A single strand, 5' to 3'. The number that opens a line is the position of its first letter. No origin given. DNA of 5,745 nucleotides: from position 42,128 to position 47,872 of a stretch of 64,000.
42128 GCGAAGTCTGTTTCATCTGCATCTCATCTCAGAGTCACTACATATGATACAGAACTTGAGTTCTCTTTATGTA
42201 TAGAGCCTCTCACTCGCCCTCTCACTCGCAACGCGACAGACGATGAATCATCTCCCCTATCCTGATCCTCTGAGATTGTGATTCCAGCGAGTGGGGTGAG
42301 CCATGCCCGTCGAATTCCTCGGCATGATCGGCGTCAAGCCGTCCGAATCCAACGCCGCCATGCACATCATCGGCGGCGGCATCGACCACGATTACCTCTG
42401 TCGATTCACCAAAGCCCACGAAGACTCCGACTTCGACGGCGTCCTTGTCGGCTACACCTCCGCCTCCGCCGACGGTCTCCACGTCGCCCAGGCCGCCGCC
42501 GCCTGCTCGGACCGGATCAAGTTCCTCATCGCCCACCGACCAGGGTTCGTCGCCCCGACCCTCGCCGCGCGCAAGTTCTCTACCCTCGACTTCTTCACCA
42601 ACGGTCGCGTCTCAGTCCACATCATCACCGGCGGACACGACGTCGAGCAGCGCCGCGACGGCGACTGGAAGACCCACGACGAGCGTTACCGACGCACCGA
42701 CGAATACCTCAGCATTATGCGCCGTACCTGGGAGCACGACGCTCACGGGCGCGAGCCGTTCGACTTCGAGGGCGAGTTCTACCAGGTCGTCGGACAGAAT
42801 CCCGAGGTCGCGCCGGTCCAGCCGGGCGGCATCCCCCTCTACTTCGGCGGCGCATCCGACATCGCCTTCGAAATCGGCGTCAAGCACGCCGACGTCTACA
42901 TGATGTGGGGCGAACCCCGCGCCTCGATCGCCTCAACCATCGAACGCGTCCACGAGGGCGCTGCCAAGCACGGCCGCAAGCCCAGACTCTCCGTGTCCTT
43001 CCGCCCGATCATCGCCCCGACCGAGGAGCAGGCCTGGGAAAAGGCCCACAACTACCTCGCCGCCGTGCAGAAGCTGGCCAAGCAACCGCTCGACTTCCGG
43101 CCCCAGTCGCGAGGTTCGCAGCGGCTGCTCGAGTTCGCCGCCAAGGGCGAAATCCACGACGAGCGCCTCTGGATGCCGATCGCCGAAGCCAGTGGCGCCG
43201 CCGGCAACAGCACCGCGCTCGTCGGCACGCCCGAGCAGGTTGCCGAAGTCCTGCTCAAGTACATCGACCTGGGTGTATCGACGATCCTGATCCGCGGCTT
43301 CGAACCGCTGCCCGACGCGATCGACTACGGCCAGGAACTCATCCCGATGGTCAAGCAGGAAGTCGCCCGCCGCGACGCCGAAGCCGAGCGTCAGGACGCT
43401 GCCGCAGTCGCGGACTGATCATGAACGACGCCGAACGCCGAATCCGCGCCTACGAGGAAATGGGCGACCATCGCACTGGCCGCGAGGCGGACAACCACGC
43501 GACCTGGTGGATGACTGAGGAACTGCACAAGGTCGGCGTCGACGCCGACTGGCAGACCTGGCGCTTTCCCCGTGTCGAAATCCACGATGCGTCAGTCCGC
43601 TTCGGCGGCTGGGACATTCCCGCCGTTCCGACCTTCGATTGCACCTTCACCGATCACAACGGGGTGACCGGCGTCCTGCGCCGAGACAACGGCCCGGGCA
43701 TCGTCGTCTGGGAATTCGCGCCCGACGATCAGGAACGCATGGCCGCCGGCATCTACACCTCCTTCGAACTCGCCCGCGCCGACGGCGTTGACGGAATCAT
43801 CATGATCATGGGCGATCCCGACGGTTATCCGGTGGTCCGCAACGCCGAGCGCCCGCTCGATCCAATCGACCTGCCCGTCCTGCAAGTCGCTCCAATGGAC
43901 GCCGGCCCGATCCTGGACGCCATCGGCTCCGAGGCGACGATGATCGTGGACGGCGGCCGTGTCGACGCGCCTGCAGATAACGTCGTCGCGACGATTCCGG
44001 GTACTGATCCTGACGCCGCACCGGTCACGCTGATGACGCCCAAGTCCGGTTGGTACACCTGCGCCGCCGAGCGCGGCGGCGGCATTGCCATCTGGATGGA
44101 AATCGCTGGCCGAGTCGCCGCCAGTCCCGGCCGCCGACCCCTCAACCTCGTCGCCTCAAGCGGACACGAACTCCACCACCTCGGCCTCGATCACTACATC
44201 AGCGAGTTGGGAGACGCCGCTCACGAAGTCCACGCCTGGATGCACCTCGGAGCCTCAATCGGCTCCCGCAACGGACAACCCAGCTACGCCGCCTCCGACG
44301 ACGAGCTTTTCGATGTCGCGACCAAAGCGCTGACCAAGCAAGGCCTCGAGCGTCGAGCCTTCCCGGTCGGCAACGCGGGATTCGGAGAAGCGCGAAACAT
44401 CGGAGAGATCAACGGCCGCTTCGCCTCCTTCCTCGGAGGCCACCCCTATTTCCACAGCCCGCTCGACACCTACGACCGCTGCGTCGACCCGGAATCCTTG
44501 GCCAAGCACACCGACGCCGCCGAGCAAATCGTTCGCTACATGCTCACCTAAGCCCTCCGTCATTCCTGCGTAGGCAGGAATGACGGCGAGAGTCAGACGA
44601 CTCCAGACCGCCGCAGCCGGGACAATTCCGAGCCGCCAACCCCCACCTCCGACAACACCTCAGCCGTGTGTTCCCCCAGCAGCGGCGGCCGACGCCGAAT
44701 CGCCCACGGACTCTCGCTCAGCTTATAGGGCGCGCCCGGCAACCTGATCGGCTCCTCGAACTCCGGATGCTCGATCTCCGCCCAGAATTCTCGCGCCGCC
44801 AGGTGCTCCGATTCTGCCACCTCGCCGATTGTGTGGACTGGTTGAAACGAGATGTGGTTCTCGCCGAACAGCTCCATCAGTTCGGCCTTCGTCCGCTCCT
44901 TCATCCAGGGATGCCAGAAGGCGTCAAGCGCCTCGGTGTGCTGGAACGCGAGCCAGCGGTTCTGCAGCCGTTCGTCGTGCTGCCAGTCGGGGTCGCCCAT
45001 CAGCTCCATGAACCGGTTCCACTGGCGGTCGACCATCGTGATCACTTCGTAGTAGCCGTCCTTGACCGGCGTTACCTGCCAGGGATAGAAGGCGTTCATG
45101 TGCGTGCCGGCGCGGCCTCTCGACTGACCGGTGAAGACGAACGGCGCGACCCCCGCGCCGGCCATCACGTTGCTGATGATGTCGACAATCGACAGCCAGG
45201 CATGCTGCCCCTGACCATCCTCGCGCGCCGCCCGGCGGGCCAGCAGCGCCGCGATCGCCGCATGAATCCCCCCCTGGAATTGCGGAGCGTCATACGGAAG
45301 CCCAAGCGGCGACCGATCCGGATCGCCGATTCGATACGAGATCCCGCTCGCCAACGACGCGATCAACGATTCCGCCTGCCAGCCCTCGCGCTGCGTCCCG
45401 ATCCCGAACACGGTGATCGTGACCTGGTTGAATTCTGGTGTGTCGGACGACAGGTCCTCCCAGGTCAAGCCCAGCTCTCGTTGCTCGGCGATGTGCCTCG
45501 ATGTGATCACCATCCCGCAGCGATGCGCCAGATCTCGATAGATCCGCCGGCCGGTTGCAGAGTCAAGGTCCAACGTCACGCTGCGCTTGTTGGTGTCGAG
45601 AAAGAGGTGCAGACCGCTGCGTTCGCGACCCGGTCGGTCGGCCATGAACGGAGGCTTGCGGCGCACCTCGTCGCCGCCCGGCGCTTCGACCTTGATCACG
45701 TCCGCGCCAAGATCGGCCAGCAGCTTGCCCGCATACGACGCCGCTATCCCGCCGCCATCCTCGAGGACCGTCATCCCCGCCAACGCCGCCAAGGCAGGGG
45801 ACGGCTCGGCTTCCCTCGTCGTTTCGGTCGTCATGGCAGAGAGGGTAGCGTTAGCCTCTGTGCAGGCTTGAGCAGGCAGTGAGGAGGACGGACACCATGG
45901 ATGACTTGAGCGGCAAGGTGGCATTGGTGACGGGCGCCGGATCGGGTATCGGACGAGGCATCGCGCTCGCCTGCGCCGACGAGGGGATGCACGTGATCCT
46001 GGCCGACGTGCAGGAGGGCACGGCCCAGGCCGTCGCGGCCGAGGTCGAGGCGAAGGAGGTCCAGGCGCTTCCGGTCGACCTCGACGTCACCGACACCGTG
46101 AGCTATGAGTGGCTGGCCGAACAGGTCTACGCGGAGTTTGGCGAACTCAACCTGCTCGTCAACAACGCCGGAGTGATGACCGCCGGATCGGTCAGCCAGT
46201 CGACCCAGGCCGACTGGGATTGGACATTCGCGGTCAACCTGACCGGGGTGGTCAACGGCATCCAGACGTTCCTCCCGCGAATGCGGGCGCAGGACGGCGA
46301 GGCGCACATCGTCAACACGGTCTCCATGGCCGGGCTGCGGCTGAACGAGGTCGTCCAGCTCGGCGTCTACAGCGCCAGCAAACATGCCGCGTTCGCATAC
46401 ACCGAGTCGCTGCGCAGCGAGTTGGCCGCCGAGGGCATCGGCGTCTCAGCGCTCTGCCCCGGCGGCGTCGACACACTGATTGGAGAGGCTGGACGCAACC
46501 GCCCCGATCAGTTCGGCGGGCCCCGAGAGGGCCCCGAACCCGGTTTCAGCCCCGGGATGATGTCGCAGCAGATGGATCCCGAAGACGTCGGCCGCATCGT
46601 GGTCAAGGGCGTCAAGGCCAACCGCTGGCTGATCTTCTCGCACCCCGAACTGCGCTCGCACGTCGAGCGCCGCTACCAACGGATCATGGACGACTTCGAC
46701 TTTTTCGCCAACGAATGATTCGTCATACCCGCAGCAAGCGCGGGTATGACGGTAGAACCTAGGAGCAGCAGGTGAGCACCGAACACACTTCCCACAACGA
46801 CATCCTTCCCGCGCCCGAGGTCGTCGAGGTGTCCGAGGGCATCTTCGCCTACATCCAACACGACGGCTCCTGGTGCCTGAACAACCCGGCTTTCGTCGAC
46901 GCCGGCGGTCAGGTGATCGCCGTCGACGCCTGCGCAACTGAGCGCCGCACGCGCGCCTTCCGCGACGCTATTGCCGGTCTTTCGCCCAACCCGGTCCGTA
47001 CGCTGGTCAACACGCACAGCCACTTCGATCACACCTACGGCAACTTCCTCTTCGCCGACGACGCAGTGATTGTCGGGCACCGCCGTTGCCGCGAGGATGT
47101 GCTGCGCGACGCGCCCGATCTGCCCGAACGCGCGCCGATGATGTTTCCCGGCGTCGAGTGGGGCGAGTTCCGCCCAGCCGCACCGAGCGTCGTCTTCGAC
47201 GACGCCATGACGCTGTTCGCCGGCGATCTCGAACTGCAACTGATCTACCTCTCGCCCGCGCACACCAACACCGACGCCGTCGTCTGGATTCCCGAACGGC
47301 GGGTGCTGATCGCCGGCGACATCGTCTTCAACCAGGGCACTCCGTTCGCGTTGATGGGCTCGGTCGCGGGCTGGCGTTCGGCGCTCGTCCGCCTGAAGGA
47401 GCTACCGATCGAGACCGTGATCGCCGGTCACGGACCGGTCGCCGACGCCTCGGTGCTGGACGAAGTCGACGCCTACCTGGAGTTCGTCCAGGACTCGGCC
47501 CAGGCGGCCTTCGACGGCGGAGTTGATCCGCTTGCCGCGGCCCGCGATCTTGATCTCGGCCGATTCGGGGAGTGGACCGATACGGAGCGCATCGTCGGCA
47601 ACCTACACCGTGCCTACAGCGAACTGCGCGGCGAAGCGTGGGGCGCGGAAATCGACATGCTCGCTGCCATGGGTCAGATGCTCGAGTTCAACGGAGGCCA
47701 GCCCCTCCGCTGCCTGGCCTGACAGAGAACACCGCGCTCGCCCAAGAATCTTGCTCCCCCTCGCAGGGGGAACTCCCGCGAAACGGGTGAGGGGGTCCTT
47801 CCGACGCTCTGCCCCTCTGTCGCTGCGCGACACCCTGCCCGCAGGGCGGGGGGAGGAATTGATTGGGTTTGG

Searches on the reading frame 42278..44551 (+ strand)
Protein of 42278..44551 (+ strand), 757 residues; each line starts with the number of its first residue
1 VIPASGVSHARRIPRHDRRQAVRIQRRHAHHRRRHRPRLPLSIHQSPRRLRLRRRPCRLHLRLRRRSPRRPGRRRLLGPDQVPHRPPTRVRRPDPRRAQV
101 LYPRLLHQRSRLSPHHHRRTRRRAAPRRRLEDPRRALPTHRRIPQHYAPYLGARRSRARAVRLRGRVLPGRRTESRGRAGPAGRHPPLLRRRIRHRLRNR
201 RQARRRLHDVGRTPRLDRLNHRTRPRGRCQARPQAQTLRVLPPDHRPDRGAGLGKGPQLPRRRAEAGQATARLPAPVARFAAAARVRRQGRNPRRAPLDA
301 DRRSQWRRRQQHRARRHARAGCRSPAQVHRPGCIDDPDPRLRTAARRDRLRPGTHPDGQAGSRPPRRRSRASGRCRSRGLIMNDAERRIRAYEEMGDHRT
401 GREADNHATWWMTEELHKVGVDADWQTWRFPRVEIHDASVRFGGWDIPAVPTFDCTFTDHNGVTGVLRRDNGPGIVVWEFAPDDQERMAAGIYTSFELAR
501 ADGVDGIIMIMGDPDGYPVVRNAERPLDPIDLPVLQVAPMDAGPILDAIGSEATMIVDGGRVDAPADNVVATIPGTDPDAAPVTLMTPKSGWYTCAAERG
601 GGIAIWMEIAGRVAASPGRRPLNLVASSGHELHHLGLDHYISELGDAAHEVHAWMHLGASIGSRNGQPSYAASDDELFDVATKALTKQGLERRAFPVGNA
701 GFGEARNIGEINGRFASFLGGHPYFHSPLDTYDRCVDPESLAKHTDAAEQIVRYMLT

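Call 8: search_protein_families(library=pfam, proteins=[window:42278-44551:+], max_evalue=0.001)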
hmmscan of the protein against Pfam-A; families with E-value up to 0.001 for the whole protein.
window:42278-44551:+ (757 aa): 0 families

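Call 28: search_protein_families(library=pfam, proteins=[window:42278-44551:+], max_evalue=1)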
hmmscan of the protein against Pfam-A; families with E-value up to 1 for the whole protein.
window:42278-44551:+ (757 aa): 1 family
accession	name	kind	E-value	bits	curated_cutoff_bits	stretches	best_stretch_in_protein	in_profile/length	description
PF23928.1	DUF7266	-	0.12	12.5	27.6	1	20-82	60-116/145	Family of unknown function (DUF7266)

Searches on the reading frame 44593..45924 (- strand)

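Call 8: search_protein_families(library=pfam, proteins=[window:44593-45924:-], max_evalue=0.001)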
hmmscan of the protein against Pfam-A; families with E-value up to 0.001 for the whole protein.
window:44593-45924:- (443 aa): 1 family
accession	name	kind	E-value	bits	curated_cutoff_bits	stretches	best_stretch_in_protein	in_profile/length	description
PF02515.22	CoA_transf_3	-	1.9e-75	254.7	23.3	1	48-420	1-366/366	CoA-transferase family III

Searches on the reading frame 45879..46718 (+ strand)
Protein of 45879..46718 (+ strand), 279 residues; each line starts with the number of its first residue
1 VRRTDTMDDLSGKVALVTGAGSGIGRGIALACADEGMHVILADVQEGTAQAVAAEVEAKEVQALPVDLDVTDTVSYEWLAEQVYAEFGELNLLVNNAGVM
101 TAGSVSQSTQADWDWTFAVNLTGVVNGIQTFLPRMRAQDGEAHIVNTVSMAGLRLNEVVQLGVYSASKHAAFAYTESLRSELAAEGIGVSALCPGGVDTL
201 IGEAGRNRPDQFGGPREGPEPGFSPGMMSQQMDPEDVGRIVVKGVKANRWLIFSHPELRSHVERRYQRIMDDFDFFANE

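Call 8: search_protein_families(library=pfam, proteins=[window:45879-46718:+], max_evalue=0.001)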
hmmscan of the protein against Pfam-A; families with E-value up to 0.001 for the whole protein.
window:45879-46718:+ (279 aa): 4 families
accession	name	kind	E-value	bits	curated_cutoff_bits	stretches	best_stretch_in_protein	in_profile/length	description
PF00106.31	adh_short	-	9.3e-53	179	26.6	1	13-202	1-187/195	short chain dehydrogenase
PF13561.12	adh_short_C2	-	2e-37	129.5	27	1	19-207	1-186/236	Enoyl-(Acyl carrier protein) reductase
PF08659.16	KR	-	1.3e-08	35.5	22.6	1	15-152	3-139/180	KR domain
PF02737.24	3HCDH_N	-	0.00093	19.6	22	0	17-58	4-44/180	3-hydroxyacyl-CoA dehydrogenase, NAD binding domain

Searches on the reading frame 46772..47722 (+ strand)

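Call 8: search_protein_families(library=pfam, proteins=[window:46772-47722:+], max_evalue=0.001)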
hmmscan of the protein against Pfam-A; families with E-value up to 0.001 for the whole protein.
window:46772-47722:+ (316 aa): 1 family
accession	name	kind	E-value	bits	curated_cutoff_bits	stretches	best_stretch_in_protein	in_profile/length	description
PF00753.33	Lactamase_B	-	7.3e-25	88.5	22.7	1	34-220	3-196/196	Metallo-beta-lactamase superfamily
